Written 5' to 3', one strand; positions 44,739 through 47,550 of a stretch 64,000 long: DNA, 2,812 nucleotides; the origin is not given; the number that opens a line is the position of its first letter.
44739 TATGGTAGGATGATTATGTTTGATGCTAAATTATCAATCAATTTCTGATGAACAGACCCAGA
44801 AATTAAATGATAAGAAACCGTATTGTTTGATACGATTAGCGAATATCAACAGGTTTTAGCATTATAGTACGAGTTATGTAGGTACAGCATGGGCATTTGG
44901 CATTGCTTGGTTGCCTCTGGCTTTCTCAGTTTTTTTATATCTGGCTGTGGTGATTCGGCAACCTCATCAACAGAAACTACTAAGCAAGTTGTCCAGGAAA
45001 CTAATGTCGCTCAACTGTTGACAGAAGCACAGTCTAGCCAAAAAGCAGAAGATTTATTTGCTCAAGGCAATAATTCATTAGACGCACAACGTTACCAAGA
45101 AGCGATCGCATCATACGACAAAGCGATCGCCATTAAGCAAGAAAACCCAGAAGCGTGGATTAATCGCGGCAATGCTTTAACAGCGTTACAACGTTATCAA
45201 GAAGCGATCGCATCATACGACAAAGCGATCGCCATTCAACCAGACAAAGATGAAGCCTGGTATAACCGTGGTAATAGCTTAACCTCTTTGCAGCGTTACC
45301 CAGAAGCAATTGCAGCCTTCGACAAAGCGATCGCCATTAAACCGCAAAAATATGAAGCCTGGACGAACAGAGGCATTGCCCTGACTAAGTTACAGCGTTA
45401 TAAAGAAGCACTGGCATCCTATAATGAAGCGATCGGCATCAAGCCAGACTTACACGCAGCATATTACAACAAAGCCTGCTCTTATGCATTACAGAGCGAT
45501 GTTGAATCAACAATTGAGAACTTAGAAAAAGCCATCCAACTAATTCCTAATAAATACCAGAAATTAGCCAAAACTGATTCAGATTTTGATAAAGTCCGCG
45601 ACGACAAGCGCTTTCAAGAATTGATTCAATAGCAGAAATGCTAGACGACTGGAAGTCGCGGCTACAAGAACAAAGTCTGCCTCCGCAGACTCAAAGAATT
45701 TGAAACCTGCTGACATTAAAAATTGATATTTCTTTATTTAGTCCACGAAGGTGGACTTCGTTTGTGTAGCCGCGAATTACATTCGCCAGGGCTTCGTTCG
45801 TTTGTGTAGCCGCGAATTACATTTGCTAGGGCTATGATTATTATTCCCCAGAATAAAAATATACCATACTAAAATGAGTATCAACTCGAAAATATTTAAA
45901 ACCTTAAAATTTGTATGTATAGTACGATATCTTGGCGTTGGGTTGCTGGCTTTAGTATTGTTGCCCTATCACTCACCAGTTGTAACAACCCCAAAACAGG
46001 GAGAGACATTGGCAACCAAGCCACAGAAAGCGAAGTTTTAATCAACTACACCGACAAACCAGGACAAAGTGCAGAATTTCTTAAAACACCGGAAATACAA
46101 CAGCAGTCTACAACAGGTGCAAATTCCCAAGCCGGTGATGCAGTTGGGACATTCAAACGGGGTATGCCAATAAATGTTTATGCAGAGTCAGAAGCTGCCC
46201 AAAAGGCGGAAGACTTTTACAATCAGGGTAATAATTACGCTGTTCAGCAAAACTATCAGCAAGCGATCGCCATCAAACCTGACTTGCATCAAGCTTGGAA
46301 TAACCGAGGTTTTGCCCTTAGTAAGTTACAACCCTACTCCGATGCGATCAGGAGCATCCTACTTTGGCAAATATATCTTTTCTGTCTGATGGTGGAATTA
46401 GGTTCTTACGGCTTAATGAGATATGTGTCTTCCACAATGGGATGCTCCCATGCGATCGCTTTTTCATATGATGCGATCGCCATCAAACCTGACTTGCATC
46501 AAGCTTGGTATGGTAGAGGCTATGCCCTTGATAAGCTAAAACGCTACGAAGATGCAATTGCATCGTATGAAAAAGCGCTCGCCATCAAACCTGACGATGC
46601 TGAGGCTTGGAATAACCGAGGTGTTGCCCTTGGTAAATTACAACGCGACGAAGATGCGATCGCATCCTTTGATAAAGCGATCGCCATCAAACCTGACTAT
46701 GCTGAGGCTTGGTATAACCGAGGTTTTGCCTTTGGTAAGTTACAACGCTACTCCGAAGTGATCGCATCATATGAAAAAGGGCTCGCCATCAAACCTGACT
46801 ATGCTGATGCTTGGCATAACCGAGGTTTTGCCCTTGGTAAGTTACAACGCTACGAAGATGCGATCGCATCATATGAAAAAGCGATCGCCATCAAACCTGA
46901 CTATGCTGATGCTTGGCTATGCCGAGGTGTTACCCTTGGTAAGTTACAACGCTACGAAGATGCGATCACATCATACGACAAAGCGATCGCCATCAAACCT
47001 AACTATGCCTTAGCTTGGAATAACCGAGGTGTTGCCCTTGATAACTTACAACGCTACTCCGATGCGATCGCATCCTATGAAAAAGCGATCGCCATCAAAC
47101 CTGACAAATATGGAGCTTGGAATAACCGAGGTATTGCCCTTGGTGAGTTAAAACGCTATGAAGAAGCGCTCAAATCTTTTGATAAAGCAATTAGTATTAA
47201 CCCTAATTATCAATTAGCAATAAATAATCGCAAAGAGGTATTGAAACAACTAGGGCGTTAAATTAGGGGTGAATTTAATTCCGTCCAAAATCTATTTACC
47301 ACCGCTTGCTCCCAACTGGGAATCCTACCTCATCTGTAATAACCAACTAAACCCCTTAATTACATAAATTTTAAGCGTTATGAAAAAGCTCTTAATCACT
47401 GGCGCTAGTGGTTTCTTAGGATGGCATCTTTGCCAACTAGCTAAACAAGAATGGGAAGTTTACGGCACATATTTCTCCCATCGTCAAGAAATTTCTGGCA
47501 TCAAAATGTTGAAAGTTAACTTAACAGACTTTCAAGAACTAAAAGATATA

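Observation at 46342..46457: In-frame 100-bp inverted-repeat element with 8-bp target duplication inside a TPR gene, plus a HIP1-flanked 13-bp inversion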

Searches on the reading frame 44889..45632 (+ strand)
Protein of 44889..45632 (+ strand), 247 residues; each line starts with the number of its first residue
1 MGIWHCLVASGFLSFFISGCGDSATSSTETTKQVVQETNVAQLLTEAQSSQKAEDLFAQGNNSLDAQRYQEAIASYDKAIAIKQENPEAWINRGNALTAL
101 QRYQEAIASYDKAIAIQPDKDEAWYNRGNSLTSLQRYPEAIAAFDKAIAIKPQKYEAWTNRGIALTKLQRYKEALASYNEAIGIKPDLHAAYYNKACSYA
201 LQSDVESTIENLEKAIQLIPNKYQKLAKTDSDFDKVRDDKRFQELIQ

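Call 26: find_encoding_contigs(protein=window:44889-45632:+, flank=6000, max_places=8)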
Protein window:44889-45632:+ (247 aa): no gene with exactly this product is on record in the collection.

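Call 77: search_protein_families(library=ncbifam, proteins=[window:44889-45629:+], max_evalue=0.001)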
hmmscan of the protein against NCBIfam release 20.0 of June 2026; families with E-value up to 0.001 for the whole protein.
window:44889-45629:+ (247 aa): 22 families
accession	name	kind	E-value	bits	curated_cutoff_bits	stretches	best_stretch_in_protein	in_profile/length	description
NF047558.1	TPR_END_plus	domain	4.1e-28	97.1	32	1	191-247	1-56/56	TPR end-of-group domain-containing protein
NF040959.1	MamA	equivalog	6.1e-27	94.4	200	2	50-158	68-176/204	magnetosome protein MamA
TIGR02552.1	LcrH_SycD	equivalog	2.8e-19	69.2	104.8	2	49-154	14-119/136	SycD/LcrH family type III secretion system chaperone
TIGR02917.1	PEP_TPR_lipo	equivalog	7e-16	57.3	312.2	1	27-224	102-296/899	XrtA/PEP-CTERM system TPR-repeat protein PrsT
TIGR02521.1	type_IV_pilW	equivalog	1.4e-15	57.5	154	1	13-226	5-206/234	type IV pilus biogenesis/stability protein PilW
NF033762.1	social_mot_Tgl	equivalog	3.1e-13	49.7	225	1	48-214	26-195/252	social motility TPR repeat lipoprotein Tgl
TIGR00990.1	3a0801s09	subfamily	1e-12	47.5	757.25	1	34-144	109-217/615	mitochondrial import receptor subunit TOM70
NF033920.0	C39_PA2778_fam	equivalog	8.2e-12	45.1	150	2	97-185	166-254/255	PA2778 family cysteine peptidase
NF047507.1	TPR_BatC_Lepto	exception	3.5e-11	43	175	2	91-194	28-135/214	TPR repeat-containing protein BatC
NF008391.2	PRK11189.1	equivalog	8e-11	42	250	1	110-176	88-154/297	lipoprotein NlpI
NF053607.1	CHU_0125_OmpA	equivalog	1.1e-09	37.4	620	1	52-157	18-124/639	CHU_0125 family OmpA-like outer membrane integrity protein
NF033758.1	gliding_GltE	equivalog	4.1e-09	35.9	225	1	63-151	266-355/411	adventurous gliding motility TPR repeat lipoprotein GltE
NF047371.1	FlcA_CTERM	equivalog_domain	1e-07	30.8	300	1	35-182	380-534/646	periplasmic flagellar collar protein FlcA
NF040561.1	PrimPol_Msp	equivalog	1.3e-07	30.5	200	1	67-159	5-96/515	CRISPR-associated primase-polymerase type A1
NF011886.0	PRK15359.1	equivalog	1.4e-07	31.4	146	1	32-153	8-124/144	type III secretion system chaperone protein SscB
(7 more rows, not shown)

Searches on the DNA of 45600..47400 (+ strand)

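Call 10: search_dna_similar(query=window:46350-46449:+, collection=plasmids, mode=distant, max_evalue=1, max_rows=40)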
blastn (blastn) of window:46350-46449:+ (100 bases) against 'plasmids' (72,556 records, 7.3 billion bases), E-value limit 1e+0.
Records with a match: 6; places in all: 6; records where one place covers at least 80% of the query: 0.
Best place of each record, by identity: 90-95% 6.
By first word of the organism name: Streptococcus 6.
By predicted mobility (MOB-suite, as given by PLSDB): non-mobilizable 6.
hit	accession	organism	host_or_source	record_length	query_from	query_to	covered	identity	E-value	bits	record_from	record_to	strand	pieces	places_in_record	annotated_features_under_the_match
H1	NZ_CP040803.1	Streptococcus salivarius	Homo sapiens,Plaque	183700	18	43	26%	92.3%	8e-1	39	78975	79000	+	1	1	hypothetical protein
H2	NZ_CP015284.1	Streptococcus salivarius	Homo sapiens,saliva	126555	18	43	26%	92.3%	8e-1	39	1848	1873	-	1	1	hypothetical protein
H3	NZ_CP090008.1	Streptococcus salivarius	Homo sapiens,Human oral cavity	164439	18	43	26%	92.3%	8e-1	39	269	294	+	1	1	none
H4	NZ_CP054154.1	Streptococcus salivarius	Homo sapiens,single culture,oral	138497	18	43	26%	92.3%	8e-1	39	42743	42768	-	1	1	hypothetical protein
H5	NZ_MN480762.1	Streptococcus salivarius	-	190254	18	43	26%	92.3%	8e-1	39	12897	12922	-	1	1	hypothetical protein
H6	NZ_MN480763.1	Streptococcus salivarius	-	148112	18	43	26%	92.3%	8e-1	39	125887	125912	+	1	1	hypothetical protein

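Call 18: search_rna_families(source=window, start=45600, end=47400, threshold=evalue, max_evalue=1)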
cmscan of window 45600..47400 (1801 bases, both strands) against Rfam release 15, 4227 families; matches with E-value up to 1: 2.
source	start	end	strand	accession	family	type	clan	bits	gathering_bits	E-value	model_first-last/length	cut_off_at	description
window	46652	46765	-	RF02653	StyR-143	Gene; sRNA;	-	23.1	176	0.05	1-144/144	no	Salmonella enterica Typhi npcRNA 143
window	45739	45762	-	RF01356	CRISPR-DR28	Gene; CRISPR;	-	23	35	0.36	1-24/24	no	CRISPR RNA direct repeat element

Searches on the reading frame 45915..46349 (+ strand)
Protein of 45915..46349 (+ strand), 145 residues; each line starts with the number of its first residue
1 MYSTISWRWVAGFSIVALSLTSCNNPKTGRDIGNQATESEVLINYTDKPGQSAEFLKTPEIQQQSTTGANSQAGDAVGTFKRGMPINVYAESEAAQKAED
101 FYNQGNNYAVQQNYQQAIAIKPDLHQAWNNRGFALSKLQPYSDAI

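Call 11: find_homologous_proteins(query=window:45915-46349:+, max_evalue=0.001)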
Query seq(145 aa): 16 candidates shared short words with the query, none scored E <= 0.001.

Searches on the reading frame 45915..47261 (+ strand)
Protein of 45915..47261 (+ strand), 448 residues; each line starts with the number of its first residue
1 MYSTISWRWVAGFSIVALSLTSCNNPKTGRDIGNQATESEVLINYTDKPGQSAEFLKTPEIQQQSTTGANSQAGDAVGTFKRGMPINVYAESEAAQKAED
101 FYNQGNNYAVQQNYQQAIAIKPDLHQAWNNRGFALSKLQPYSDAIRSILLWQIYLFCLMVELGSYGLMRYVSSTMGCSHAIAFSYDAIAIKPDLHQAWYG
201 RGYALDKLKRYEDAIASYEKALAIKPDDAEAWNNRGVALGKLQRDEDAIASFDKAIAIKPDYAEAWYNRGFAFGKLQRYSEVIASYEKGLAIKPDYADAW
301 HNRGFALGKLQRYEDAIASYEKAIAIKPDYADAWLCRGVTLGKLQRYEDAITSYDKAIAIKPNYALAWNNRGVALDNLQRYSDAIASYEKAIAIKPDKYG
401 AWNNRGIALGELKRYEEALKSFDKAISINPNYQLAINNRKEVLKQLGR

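Call 7: find_encoding_contigs(protein=window:45915-47261:+, flank=3000, max_places=6)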
Protein window:45915-47261:+ (448 aa): no gene with exactly this product is on record in the collection.

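Call 37: search_protein_families(library=ncbifam, proteins=[window:45915-47261:+], max_evalue=0.001)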
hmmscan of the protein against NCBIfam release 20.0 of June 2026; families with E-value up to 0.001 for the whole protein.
window:45915-47261:+ (448 aa): 21 families
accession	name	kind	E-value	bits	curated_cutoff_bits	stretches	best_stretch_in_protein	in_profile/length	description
NF040959.1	MamA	equivalog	2.6e-39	134.8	200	3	226-330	68-172/204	magnetosome protein MamA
TIGR02521.1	type_IV_pilW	equivalog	5.2e-36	124.4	154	3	345-433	45-132/234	type IV pilus biogenesis/stability protein PilW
NF008391.2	PRK11189.1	equivalog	1.5e-27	96.9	250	4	296-385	64-153/297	lipoprotein NlpI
NF033762.1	social_mot_Tgl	equivalog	2.5e-26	92.6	225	2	314-440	48-177/252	social motility TPR repeat lipoprotein Tgl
TIGR02917.1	PEP_TPR_lipo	equivalog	4e-22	78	312.2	2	236-435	132-331/899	XrtA/PEP-CTERM system TPR-repeat protein PrsT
TIGR02552.1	LcrH_SycD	equivalog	2.2e-20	72.7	104.8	3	192-262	49-119/136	SycD/LcrH family type III secretion system chaperone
NF033920.0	C39_PA2778_fam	equivalog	3.5e-19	69.2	150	3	305-396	164-255/255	PA2778 family cysteine peptidase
TIGR00990.1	3a0801s09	subfamily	5.7e-17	61.6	757.25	3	293-385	123-214/615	mitochondrial import receptor subunit TOM70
NF047558.1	TPR_END_plus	domain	2.2e-13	49.9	32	0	401-436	1-36/56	TPR end-of-group domain-containing protein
NF033758.1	gliding_GltE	equivalog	9.2e-12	44.6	225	1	104-361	99-355/411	adventurous gliding motility TPR repeat lipoprotein GltE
NF052415.1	T3SS_chap_SctY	equivalog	2.5e-10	40.8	70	0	291-358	34-104/106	type III secretion apparatus assembly chaperone SctY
NF040561.1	PrimPol_Msp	equivalog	6.5e-10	38.2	200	0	212-279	8-75/515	CRISPR-associated primase-polymerase type A1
NF047507.1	TPR_BatC_Lepto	exception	1.9e-09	37.3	175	1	208-302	37-135/214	TPR repeat-containing protein BatC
TIGR04510.1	mod_pep_cyc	subfamily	8.6e-07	27.8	400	0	199-329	402-533/814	putative peptide modification system cyclase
NF011886.0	PRK15359.1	equivalog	1.5e-06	28.1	146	0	301-397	28-124/144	type III secretion system chaperone protein SscB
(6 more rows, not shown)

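Call 38: search_protein_families(library=pfam, proteins=[window:45915-47261:+], max_evalue=0.001)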
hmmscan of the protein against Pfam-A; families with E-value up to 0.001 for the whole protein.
window:45915-47261:+ (448 aa): 24 families
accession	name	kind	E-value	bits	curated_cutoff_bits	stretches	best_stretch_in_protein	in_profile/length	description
PF00515.34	TPR_1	-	1.7e-77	252.8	27.8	7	401-432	3-34/34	Tetratricopeptide repeat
PF13414.12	TPR_11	-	1.4e-69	229.9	26.8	7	208-242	7-41/42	TPR repeat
PF07719.23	TPR_2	-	3.7e-62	201.8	27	7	196-228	2-34/34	Tetratricopeptide repeat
PF13431.12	TPR_17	-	1.6e-51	168.7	24.4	5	354-385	2-33/34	Tetratricopeptide repeat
PF13181.12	TPR_8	-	8.5e-51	166.3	25.7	6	196-228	2-34/34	Tetratricopeptide repeat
PF13432.12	TPR_16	-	3.3e-40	136.5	32.7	5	199-262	1-64/65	Tetratricopeptide repeat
PF01239.28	PPTA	-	4e-37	124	29.5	0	211-241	1-31/32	Protein prenyltransferase alpha subunit repeat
PF13371.12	TPR_9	-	2.3e-29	101.7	35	4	379-431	9-61/73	Tetratricopeptide repeat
PF13424.12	TPR_12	-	2.2e-26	92.3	30.1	3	330-395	2-75/77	Tetratricopeptide repeat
PF13428.12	TPR_14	-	1.3e-24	84.6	23.5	1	196-236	2-42/44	Tetratricopeptide repeat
PF14559.12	TPR_19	-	8.5e-22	77.7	25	4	209-266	5-62/68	Tetratricopeptide repeat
PF13176.12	TPR_7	-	1.2e-15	56.6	27.9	0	203-229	7-33/36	Tetratricopeptide repeat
PF23914.1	TPR_CcmH_CycH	-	1.7e-13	51.1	42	0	221-264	42-85/158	Cytochrome c-type biogenesis protein H TPR domain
PF13374.12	TPR_10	-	2.4e-13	50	27.5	0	403-428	6-31/42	Tetratricopeptide repeat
PF13174.12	TPR_6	-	1.1e-12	48.1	26.3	0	196-222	1-27/33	Tetratricopeptide repeat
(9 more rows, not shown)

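Call 57: predict_structure(protein=window:45915-47258:+)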
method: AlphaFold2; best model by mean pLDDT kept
length: 448 residues; sequences in the alignment: 1
mean_pLDDT: 45.1   pTM: 0.33
mean pLDDT of the five models: 45.1, 35.8, 32.3, 31.1, 28.1
residues with pLDDT >= 90: 0; 70-90: 18; 50-70: 163; < 50: 267
segments of 3 or more residues with pLDDT < 50: 1-229, 231-233, 361-369, 428-448
pLDDT, mean of each block of 10 residues (from residue 1): 25 23 28 25 24 28 24 23 22 38 36 38 36 36 37 43 34 30 29 31 38 44 43 53 63 67 66 67 62 56 64 71 71 59 62 58 47 56 64 64 59 60 49 42 36
secondary structure, 60 per line:
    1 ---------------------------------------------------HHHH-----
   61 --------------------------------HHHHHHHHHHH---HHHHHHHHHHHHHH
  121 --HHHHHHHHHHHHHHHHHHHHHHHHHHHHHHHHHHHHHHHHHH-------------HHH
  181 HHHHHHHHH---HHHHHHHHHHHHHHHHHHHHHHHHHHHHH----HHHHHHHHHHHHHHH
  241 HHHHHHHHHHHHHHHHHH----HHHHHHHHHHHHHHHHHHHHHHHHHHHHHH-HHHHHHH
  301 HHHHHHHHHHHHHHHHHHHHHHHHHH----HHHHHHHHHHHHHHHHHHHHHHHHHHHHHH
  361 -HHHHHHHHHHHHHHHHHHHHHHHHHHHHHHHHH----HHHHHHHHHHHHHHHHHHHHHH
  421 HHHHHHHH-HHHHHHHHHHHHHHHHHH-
elements in order: H52-55 H93-103 H107-120 H123-164 H178-189 H193-221 H226-258 H263-292 H294-326 H331-360 H362-394 H399-428 H430-447

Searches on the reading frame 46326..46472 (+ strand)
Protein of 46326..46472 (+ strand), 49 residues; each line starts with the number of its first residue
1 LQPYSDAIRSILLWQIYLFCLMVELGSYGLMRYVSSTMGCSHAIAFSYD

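Call 44: find_homologous_proteins(query=A2, max_evalue=1)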
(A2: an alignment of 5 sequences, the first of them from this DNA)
Query A2 (5 sequences) (49 aa, profile of the alignment): 1 proteins with E <= 1 among 1 candidates.
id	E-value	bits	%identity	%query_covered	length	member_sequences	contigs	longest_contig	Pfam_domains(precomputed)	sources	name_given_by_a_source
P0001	4.6e-16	76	63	78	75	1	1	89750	-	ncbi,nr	ncbi:MAG: hypothetical protein EA343_02985 [Nodularia sp. (in: Bacteria)]|nr:MAG: hypothetical prote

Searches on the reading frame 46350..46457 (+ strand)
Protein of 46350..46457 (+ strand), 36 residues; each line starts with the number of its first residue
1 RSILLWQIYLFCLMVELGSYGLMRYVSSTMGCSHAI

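Call 56: search_protein_representatives(protein=window:46350-46457:+)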
Query: 36 residues. Proteins with E-value up to 0.001 (for the whole library): 4; up to 1e-10: 0; up to 1e-30: 0. The best 4 are listed.
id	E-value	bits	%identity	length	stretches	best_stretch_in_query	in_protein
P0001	8.3e-07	43.9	70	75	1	2-34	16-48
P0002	7.1e-06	41.1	36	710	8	4-33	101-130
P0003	3.5e-05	39.0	73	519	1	2-34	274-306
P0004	8.1e-05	37.9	67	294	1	2-34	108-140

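Call 74: search_protein_families(library=pfam, proteins=[P0003, P0004], max_evalue=0.0001)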
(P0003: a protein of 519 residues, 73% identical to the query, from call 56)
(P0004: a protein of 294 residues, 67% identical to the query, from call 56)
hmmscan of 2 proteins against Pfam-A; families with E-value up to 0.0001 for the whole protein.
P0003 (519 aa): 1 family
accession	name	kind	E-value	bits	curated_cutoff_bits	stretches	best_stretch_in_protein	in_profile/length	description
PF05419.17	GUN4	-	2.7e-39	135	29.2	1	368-494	4-126/141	GUN4-like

P0004 (294 aa): 0 families
